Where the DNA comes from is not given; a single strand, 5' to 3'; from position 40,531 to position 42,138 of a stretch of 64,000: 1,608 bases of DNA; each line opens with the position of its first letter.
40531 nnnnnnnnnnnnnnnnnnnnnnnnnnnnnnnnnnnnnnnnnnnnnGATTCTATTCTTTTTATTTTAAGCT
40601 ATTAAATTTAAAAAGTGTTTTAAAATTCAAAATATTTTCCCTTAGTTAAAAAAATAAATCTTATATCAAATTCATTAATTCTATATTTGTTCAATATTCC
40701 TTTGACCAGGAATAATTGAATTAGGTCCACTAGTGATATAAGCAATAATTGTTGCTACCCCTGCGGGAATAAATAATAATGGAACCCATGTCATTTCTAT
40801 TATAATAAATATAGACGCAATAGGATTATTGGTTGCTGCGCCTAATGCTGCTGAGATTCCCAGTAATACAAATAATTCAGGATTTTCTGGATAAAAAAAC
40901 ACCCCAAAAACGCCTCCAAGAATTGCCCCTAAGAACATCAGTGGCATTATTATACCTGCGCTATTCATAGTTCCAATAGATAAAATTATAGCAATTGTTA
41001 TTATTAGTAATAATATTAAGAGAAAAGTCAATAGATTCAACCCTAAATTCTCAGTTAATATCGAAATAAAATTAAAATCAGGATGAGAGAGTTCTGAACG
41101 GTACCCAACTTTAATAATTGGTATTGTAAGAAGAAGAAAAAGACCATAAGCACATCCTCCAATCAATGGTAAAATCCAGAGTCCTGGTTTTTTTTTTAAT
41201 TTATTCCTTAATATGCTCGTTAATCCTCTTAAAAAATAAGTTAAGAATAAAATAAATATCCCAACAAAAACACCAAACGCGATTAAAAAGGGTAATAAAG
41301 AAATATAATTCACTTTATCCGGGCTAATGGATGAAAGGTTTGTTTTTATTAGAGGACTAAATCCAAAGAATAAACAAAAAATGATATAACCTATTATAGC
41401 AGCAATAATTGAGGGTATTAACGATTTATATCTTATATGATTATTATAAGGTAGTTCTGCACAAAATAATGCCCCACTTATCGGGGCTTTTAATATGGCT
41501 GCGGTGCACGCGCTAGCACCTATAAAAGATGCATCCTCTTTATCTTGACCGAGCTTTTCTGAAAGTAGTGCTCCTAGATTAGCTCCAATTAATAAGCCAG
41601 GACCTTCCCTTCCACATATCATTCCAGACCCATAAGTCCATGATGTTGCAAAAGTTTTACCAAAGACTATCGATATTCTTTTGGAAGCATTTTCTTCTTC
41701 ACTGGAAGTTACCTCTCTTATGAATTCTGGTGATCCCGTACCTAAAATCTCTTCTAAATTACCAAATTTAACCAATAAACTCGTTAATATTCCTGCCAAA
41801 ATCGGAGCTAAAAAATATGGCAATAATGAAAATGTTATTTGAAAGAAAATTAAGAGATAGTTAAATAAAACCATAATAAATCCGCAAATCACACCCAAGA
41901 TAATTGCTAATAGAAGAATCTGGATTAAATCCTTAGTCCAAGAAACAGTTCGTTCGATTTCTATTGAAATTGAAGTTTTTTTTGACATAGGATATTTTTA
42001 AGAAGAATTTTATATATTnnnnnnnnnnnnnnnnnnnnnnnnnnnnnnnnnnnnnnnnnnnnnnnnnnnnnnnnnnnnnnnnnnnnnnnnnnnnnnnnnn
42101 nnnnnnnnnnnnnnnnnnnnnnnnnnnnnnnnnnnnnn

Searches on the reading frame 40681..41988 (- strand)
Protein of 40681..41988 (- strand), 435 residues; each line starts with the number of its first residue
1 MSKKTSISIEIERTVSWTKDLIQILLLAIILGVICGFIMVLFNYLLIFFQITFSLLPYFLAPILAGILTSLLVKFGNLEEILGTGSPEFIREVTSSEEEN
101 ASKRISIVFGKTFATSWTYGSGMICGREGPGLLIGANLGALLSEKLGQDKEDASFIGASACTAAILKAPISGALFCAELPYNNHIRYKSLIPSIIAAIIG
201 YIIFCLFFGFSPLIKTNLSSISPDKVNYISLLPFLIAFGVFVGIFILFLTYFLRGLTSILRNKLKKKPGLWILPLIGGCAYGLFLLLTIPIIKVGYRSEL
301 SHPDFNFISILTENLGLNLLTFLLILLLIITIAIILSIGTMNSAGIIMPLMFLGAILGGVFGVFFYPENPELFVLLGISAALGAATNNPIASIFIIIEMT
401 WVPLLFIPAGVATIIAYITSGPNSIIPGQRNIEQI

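Call 85: search_protein_families(library=pfam, proteins=[window:40681-41988:-], max_evalue=0.001)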
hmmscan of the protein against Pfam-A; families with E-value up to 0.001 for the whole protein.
window:40681-41988:- (435 aa): 1 family
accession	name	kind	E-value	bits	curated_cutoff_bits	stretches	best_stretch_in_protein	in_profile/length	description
PF00654.25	Voltage_CLC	-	2.3e-56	191.9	24.8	2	82-420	17-345/346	Voltage gated chloride channel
